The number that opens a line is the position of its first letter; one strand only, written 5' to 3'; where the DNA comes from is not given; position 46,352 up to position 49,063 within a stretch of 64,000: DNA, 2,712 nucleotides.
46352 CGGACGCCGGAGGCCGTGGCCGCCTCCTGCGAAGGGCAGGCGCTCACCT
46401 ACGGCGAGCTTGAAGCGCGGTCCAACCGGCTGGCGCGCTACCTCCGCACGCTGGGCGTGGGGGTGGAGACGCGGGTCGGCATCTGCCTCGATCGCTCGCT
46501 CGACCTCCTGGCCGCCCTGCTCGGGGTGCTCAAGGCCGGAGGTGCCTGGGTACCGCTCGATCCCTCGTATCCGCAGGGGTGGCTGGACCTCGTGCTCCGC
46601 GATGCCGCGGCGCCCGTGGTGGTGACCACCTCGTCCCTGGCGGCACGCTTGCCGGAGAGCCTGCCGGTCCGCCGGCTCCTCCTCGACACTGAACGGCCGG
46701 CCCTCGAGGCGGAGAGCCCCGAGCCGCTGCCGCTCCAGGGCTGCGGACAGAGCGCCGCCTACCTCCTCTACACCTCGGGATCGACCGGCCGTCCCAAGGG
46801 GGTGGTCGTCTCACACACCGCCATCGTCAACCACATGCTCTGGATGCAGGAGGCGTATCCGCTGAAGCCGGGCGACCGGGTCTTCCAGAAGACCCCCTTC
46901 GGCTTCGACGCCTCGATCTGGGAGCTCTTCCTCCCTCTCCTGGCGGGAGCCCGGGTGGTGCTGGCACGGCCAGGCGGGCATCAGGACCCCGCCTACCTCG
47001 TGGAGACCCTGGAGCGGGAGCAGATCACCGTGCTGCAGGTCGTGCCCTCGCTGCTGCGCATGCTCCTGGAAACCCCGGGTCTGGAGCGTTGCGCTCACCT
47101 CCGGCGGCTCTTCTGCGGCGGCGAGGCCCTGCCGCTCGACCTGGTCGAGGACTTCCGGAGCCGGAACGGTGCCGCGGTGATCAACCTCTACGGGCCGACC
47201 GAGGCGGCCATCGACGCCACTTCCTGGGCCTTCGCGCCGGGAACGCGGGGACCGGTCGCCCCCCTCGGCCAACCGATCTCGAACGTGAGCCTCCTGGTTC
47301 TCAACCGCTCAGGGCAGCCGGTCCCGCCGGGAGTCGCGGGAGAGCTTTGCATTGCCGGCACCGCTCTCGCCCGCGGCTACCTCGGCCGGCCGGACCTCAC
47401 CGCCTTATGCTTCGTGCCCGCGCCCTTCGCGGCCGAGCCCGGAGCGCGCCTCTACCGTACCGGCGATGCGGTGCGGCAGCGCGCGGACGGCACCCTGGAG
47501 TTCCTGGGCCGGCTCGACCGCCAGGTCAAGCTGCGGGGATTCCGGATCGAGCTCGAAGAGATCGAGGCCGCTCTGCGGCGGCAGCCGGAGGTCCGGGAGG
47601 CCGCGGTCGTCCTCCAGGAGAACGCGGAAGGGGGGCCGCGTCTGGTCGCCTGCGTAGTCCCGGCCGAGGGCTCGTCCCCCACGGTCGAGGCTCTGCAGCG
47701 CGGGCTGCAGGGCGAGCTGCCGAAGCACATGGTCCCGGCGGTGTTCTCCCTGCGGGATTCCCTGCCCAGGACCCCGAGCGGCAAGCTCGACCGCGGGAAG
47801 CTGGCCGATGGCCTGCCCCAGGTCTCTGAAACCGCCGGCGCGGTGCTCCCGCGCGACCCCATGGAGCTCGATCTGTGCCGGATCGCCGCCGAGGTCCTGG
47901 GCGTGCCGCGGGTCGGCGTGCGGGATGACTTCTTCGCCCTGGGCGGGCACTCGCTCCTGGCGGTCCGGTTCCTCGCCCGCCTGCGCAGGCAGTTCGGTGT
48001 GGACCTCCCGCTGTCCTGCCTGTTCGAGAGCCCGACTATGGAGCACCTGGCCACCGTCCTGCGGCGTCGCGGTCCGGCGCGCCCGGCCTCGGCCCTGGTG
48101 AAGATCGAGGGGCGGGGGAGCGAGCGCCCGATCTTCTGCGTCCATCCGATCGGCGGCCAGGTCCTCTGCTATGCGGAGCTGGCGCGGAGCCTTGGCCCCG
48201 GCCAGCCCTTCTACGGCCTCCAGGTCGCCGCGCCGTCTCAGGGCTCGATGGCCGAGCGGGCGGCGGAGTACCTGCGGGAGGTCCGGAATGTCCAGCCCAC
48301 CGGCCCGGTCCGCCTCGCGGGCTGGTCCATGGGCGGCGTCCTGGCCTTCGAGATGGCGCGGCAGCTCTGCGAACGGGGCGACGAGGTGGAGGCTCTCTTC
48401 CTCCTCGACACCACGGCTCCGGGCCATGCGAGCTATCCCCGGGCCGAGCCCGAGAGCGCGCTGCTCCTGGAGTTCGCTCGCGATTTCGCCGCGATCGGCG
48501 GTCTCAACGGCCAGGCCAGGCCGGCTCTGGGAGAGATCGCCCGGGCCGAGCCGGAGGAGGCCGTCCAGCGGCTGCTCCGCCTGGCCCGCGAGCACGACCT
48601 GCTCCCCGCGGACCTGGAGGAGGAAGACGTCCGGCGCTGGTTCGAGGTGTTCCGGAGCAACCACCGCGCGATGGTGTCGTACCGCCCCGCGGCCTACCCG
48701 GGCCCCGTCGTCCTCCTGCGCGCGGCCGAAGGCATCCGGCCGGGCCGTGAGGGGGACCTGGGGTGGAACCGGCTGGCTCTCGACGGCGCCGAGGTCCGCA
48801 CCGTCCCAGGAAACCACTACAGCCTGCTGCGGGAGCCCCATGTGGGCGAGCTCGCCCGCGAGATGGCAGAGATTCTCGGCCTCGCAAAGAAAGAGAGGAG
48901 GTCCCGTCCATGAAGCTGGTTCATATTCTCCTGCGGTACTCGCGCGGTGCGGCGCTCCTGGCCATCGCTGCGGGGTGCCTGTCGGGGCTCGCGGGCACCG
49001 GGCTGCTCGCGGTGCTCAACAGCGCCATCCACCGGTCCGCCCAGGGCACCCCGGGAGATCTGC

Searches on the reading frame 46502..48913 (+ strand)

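Call 49: search_protein_families(library=pfam, proteins=[window:46502-48913:+], max_evalue=0.001)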
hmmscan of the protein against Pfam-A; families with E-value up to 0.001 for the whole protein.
window:46502-48913:+ (803 aa): 4 families
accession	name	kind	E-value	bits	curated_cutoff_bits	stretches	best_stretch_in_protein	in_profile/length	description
PF00501.34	AMP-binding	-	7.3e-72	242.7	29.9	1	2-294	59-384/384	AMP-binding enzyme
PF00975.26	Thioesterase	-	7.5e-30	105.3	26.4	1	542-788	1-222/226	Thioesterase domain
PF00550.31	PP-binding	-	2.3e-16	60.2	20.8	1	458-519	3-66/67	Phosphopantetheine attachment site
PF13193.12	AMP-binding_C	-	4.1e-14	53.7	24.5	1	353-428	1-76/76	AMP-binding enzyme C-terminal domain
